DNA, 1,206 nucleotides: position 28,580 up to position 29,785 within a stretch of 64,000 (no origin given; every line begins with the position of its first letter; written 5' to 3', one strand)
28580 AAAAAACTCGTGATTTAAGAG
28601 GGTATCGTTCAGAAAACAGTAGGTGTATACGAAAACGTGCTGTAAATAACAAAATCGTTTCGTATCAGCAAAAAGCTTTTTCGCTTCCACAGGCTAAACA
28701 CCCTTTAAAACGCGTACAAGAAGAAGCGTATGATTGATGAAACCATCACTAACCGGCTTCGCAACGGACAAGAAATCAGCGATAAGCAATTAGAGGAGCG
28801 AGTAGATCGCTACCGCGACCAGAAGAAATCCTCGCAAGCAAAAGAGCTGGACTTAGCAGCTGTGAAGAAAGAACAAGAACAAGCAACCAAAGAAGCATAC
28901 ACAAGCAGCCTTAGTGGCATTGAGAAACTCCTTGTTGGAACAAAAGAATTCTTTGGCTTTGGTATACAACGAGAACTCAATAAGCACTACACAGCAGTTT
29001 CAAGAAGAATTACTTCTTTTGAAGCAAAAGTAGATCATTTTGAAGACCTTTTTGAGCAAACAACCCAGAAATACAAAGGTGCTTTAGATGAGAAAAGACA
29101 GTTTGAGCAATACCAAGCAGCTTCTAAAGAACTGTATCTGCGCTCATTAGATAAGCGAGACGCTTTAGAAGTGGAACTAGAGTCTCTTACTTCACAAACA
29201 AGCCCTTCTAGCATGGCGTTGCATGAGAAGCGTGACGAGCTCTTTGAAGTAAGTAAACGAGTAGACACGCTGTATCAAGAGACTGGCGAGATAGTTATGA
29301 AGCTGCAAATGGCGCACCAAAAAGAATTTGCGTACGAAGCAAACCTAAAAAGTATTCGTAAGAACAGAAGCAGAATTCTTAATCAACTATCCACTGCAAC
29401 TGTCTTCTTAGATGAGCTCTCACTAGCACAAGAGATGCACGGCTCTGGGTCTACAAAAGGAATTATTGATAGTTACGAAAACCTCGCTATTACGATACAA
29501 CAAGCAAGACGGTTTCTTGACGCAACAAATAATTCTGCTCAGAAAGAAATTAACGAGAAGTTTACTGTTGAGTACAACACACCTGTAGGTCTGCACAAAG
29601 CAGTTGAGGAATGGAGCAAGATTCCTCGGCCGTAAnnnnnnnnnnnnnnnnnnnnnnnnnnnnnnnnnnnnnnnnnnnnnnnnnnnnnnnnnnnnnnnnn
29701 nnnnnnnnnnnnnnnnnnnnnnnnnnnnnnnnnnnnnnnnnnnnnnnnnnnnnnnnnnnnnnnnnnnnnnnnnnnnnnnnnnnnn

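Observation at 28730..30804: Overlapping coiled-coil protein plus Vps4/meiotic-clade AAA ATPase pair: candidate ESCRT-like (CdvB/CdvC-like) or novel membrane-remodelling module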

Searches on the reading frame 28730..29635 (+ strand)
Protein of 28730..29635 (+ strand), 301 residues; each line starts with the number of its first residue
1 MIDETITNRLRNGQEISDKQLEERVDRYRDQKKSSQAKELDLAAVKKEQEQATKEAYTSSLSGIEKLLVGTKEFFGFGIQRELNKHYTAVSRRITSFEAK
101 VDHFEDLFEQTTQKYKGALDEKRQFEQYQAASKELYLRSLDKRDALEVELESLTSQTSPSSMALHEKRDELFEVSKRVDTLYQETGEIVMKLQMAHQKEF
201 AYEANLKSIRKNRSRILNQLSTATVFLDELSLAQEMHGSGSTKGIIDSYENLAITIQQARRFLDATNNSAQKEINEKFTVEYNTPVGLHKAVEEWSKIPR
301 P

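Call 3: search_protein_families(library=pfam, proteins=[window:28730-29635:+], max_evalue=1)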
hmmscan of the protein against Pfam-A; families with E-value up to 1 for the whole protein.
window:28730-29635:+ (301 aa): 5 families
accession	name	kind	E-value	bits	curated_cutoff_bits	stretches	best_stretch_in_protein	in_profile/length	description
PF00261.25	Tropomyosin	-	0.016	15.1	38.6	1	21-212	4-161/242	Tropomyosin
PF07888.16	CALCOCO1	-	0.022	14.1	36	1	11-231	68-261/496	Calcium binding and coiled-coil domain (CALCOCO1) like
PF16519.10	TRPM_tetra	-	0.093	13.3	26.6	0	181-209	7-35/56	Tetramerisation domain of TRPM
PF15814.10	FAM199X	-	0.13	11.9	27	1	16-64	247-295/320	Protein family FAM199X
PF14197.11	Cep57_CLD_2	-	0.53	10.8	27.1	1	191-231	11-51/67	Centrosome localisation domain of PPC89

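Call 4: search_protein_families(library=ncbifam, proteins=[window:28730-29635:+], max_evalue=1)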
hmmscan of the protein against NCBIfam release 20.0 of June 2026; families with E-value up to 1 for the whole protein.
window:28730-29635:+ (301 aa): 5 families
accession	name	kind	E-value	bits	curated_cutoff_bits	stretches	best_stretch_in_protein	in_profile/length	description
TIGR02168.1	SMC_prok_B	equivalog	0.0026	15.5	567.35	1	18-227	744-954/1181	chromosome segregation protein SMC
TIGR02169.1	SMC_prok_A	equivalog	0.0042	14.8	729.4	1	17-276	222-471/1165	chromosome segregation protein SMC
TIGR04482.1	D_pro_red_PrdD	equivalog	0.074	12.5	320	1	166-248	143-225/246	proline reductase cluster protein PrdD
NF000491.1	chloram_CatA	equivalog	0.076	12.9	270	1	23-131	13-124/208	type A chloramphenicol O-acetyltransferase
NF005834.1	PRK07738.1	equivalog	0.37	11.3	107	1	26-93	14-84/117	flagellar protein FlaG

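Call 7: find_homologous_proteins(query=window:28730-29635:+, max_evalue=0.001)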
Query window:28730-29635:+ (301 aa): 1 proteins with E <= 0.001 among 1299 candidates.
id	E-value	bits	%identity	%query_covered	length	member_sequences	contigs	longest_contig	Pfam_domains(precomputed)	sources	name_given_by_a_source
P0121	9.6e-186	634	100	100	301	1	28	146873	-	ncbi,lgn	ncbi:MAG: hypothetical protein ACMXYD_01830 [Candidatus Woesearchaeota archaeon]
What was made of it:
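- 28730..29635 (+): Gene for the 301-aa helical coiled-coil partner (CC). Identical NCBI protein 'hypothetical protein ACMXYD_01830, Candidatus Woesearchaeota' (call 7).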

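Call 14: find_homologous_proteins(query=A1, max_evalue=0.01)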
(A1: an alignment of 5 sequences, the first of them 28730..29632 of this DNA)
Query A1 (5 sequences) (301 aa, profile of the alignment): 1 proteins with E <= 0.01 among 6039 candidates.
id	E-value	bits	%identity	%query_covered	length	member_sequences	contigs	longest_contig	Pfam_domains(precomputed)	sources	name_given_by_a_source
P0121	5.7e-122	425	100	100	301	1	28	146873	-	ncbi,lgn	ncbi:MAG: hypothetical protein ACMXYD_01830 [Candidatus Woesearchaeota archaeon]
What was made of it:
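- The partner occurs nowhere else (calls 7, 14).
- Tried and rejected: Word-indexed search with the partner alignment (call 14).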

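Call 39: predict_structure(protein=window:28730-29632:+)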
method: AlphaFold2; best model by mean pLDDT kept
length: 301 residues; sequences in the alignment: 1
mean_pLDDT: 71.4   pTM: 0.46
mean pLDDT of the five models: 71.4, 71.0, 68.8, 68.3, 65.7
residues with pLDDT >= 90: 57; 70-90: 93; 50-70: 114; < 50: 37
segments of 3 or more residues with pLDDT < 50: 59-65, 67-70, 72-74, 274-285, 298-301
pLDDT, mean of each block of 10 residues (from residue 1): 57 61 71 65 68 57 48 53 68 78 86 88 91 93 94 84 91 95 91 88 85 78 70 64 52 58 61 46 50 57 36
secondary structure, 60 per line:
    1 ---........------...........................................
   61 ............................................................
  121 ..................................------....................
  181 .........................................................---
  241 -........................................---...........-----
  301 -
elements in order: H4-11 H18-154 H161-237 H242-281 H285-295
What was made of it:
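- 28943..28963 (+): Conserved KE-hydrophobic-hydrophobic-G-x-G motif (KEFFGFG, aa 72-78). It lies between the charged N-terminal region and the long hairpin. The model has low confidence here (call 39).
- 28988..29440 (+): Predicted antiparallel helical hairpin. The arms are about aa 87-154 and 161-237, with a turn at SQTSPSS (aa 155-161). Single-sequence AF2 model, pLDDT 85-95 over aa ~100-210 (call 39).
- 29558..29632 (+): Flexible C-terminal tail with a conserved [FY]-x-[VIL] motif and the invariant Trp295. It is the candidate docking or engagement peptide for the ATPase. Model pLDDT is below 60 (call 39).
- On ESCRT-III superfamily (Snf7/CdvB/PspA/Vipp1): A hairpin plus two further helices is predicted (call 39).
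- Checked: It is predicted almost entirely helical: helices 18-154, 161-237, 242-281 and 285-295 (call 39).
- The partner model comes from a single sequence, and its tertiary packing is uncertain (call 39). The partner has a long helical hairpin followed by shorter helices and a tail (call 39).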

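Call 45: fold_search(model_id=the predicted structure, library=pdb)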
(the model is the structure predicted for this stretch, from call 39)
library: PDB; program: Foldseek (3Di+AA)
matches with E <= 10: 894; with E <= 0.001: 0
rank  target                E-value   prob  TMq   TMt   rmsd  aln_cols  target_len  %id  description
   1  5nnv_D                5.7e-03  0.99  0.26  0.30  27.3       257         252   18  Structure of a Bacillus subtilis Smc coiled coil middle fragment (released 2017-06-21)
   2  6h2e_Q                8.6e-03  0.99  0.26  0.29  16.1       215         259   11  Structure of the soluble AhlC of the tripartite alpha-pore forming toxin, AHL, from Aeromonas hydrophila. (released 2019-07-10)
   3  3vkg_A                1.1e-02  1.00  0.43  0.05  15.5       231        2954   15  X-ray structure of an MTBD truncation mutant of dynein motor domain (released 2012-03-14)
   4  6r1j_J                1.5e-02  1.00  0.31  0.34  15.6       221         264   10  Structure of the soluble AhlC triple head mutant of the tripartite alpha-pore forming toxin, AHL, from Aeromonas hydro (released 2019-07-10)
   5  4cgk_B                2.2e-02  0.99  0.31  0.27  12.6       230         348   13  Crystal structure of the essential protein PcsB from Streptococcus pneumoniae (released 2014-05-21)
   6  3vkh_B                2.2e-02  0.94  0.23  0.03  17.8       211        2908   15  X-ray structure of a functional full-length dynein motor domain (released 2012-03-14)
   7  5xg2                  2.3e-02  0.97  0.25  0.30  19.6       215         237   15  Crystal structure of a coiled-coil segment (residues 345-468 and 694-814) of Pyrococcus yayanosii Smc (released 2017-06-07)
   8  6ixf_A                2.4e-02  0.94  0.23  0.29  23.8       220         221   14  Crystal structure of SeMet apo SH3BP5 (P41) (released 2019-03-20)
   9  4cgk_A                2.7e-02  0.99  0.31  0.28  11.9       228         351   13  Crystal structure of the essential protein PcsB from Streptococcus pneumoniae (released 2014-05-21)
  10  6ixf_B                3.1e-02  0.93  0.23  0.29  25.5       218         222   14  Crystal structure of SeMet apo SH3BP5 (P41) (released 2019-03-20)
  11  6h2d_S                3.4e-02  0.91  0.23  0.27  12.9       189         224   12  Structure of the soluble AhlC of the tripartite alpha-pore forming toxin, AHL, from Aeromonas hydrophila. (released 2019-07-10)
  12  8iyj_S5               3.6e-02  0.75  0.21  0.20  29.1       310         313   11  Cryo-EM structure of the 48-nm repeat doublet microtubule from mouse sperm (released 2023-07-05)
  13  5c5b_C                3.6e-02  0.69  0.18  0.15  34.7       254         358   14  Crystal Structure of Human APPL BAR-PH Heterodimer (released 2016-06-22)
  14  3hai_A                3.8e-02  0.95  0.25  0.25  27.0       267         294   11  Crystal structure of human PACSIN1 F-BAR domain (P21 lattice) (released 2009-06-16)
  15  4mu6                  4.2e-02  0.66  0.20  0.22  27.6       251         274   18  Crystal Structure of the N-terminal domain of Effector Protein LegC3 from Legionella pneumophila (released 2013-12-11)
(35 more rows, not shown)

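Call 58: search_protein_families(library=pfam, alignment_id=A6, max_evalue=10)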
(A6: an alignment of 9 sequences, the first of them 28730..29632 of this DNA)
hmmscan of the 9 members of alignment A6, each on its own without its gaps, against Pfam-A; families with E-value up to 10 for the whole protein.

A. member 1, window:28730-29632:+ (301 aa): 8 families
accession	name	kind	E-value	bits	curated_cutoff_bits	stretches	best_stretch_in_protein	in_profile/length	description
PF00261.25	Tropomyosin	-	0.016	15.1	38.6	1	21-212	4-161/242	Tropomyosin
PF07888.16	CALCOCO1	-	0.022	14.1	36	1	11-231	68-261/496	Calcium binding and coiled-coil domain (CALCOCO1) like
PF16519.10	TRPM_tetra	-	0.093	13.3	26.6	0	181-209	7-35/56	Tetramerisation domain of TRPM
PF15814.10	FAM199X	-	0.13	11.9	27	1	16-64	247-295/320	Protein family FAM199X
PF14197.11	Cep57_CLD_2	-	0.53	10.8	27.1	2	191-231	11-51/67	Centrosome localisation domain of PPC89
PF10869.13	DUF2666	-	1.4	9.7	23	1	2-53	37-88/135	Domain of unknown function (DUF2666)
PF24423.1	OVT1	-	2.2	9.2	30.9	1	149-219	23-86/100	Major antigen, helical domain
PF24531.2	ANC1_spectrin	-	8.8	7.2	27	1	149-199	42-92/95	Nuclear anchorage protein 1, spectrin repeat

B. families by the number of members that match (of 9 scanned): 41 families (the first 25 are shown)
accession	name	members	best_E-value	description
PF00261.25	Tropomyosin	2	0.016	Tropomyosin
PF24531.2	ANC1_spectrin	2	0.05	Nuclear anchorage protein 1, spectrin repeat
PF06009.19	Laminin_II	1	3.6e-06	Laminin Domain II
PF02403.27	Seryl_tRNA_N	1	0.00033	Seryl-tRNA synthetase N-terminal domain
PF19220.6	Rod_CreS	1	0.006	Crescentin, rod domain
PF06428.16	Sec2p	1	0.016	GDP/GTP exchange factor Sec2p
PF07888.16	CALCOCO1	1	0.022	Calcium binding and coiled-coil domain (CALCOCO1) like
PF20993.2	CENPH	1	0.022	CENPH protein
PF04325.18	DUF465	1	0.046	Protein of unknown function (DUF465)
PF14257.11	DUF4349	1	0.061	Domain of unknown function (DUF4349)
PF19111.5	DUF5798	1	0.081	Family of unknown function (DUF5798)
PF17623.7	B277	1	0.084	Domain of unknown function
PF13518.12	HTH_28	1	0.091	Helix-turn-helix domain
PF16519.10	TRPM_tetra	1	0.093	Tetramerisation domain of TRPM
PF21211.3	FkbH_N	1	0.11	FkbH, N-terminal domain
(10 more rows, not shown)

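Call 81: search_solved_structures(query=A6, max_evalue=10)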
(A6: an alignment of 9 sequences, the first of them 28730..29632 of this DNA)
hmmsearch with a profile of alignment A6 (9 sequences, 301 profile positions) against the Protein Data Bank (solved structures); distinct sequences matched with E-value up to 10: 29.
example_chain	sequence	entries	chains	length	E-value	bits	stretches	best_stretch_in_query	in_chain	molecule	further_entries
8qox_B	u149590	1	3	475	0.0061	19.2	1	129-229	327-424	Conserved membrane protein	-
3m91_A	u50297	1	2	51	0.0094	18.6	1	136-180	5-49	Proteasome-associated ATPase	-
3m9h_A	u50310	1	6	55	0.0097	18.6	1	136-180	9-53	Proteasome-associated ATPase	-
9ukm_I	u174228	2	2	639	0.056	16.1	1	119-210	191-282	Defense against restriction protein A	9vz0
9s4q_25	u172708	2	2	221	0.062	15.9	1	94-241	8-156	Kinetochore protein SPC25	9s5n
3m9b_A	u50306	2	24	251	0.085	15.5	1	127-180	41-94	Proteasome-associated ATPase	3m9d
8ims_B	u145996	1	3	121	0.12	15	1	99-181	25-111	E3 ubiquitin-protein ligase TRAF7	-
5djn_A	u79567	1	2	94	0.17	14.5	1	91-150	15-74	Kinesin-like protein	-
9rgy_A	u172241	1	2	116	0.2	14.2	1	92-180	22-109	sc-apCC3-CW-0NTT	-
7ljf_A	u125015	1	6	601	0.24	14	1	128-180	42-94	AAA ATPase forming ring-shaped complexes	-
7px9_A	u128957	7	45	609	0.24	14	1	128-180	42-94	AAA ATPase forming ring-shaped complexes | Proteasome-associated ATPase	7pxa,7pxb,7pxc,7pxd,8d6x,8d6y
5oi7_A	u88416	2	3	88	0.31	13.6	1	90-162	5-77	Centrosomal protein of 85 kDa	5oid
6yrl_A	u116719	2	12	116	0.33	13.5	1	172-232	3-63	Centriole protein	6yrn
2xzr_A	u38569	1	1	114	0.38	13.3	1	101-205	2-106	IMMUNOGLOBULIN-BINDING PROTEIN EIBD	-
6gaj_A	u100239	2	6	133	0.42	13.2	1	91-178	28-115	Outer capsid protein sigma-1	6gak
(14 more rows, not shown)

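Call 84: search_protein_families(library=padloc, proteins=[window:28730-29635:+], max_evalue=0.01)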
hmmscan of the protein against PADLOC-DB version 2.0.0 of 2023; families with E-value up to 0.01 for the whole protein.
window:28730-29635:+ (301 aa): 0 families

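Call 89: fold_search(model_id=the predicted structure, library=viral)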
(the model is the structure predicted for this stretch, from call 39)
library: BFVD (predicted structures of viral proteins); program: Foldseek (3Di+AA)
matches with E <= 10: 891; with E <= 0.001: 0
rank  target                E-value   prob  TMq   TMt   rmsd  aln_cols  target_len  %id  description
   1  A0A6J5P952            2.0e-03  1.00  0.29  0.18  13.8       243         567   16  AAA domain containing protein [uncultured Caudovirales phage]
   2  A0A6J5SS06            2.7e-03  1.00  0.30  0.08  35.8       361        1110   12  Uncharacterized protein [uncultured Caudovirales phage]
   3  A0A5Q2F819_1          3.2e-03  1.00  0.28  0.11  33.2       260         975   18  Tape measure protein [Gordonia phage Sixama]
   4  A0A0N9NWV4            3.7e-03  1.00  0.31  0.12  38.8       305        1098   14  (no name in the UniProt tables at hand)
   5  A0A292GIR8            3.7e-03  0.97  0.22  0.08  30.2       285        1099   15  (no name in the UniProt tables at hand)
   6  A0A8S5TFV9            7.5e-03  1.00  0.42  0.24  30.5       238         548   14  STRUCTURAL MAINTENANCE OF CHROMOSOMES PROTEIN [Phage sp. ctL4h4]
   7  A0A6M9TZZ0            7.5e-03  1.00  0.41  0.45  11.9       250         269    8  Uncharacterized protein [Drosophila-associated filamentous virus]
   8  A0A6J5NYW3            7.5e-03  1.00  0.41  0.24  31.6       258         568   12  Endonuclease subunit [uncultured Caudovirales phage]
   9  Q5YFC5                7.5e-03  1.00  0.27  0.27  41.3       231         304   16  Uncharacterized protein [Singapore grouper iridovirus]
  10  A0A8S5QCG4            7.9e-03  1.00  0.33  0.23  34.0       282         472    9  STRUCTURAL MAINTENANCE OF CHROMOSOMES PROTEIN [Siphoviridae sp. ctqBH20]
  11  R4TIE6                8.4e-03  0.99  0.27  0.33  30.4       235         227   13  (no name in the UniProt tables at hand)
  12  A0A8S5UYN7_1          8.8e-03  1.00  0.38  0.17  12.0       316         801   10  Endosialidase chaperone [Siphoviridae sp. ctkKt3]
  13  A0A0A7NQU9            8.8e-03  0.91  0.19  0.07  32.2       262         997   11  Endonuclease [Lactobacillus phage LfeInf]
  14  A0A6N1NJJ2            1.1e-02  0.99  0.27  0.18  32.9       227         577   13  Uncharacterized protein [Tupanvirus soda lake]
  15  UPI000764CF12         1.1e-02  1.00  0.31  0.16  37.5       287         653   11  (no name look-up for this kind of identifier)
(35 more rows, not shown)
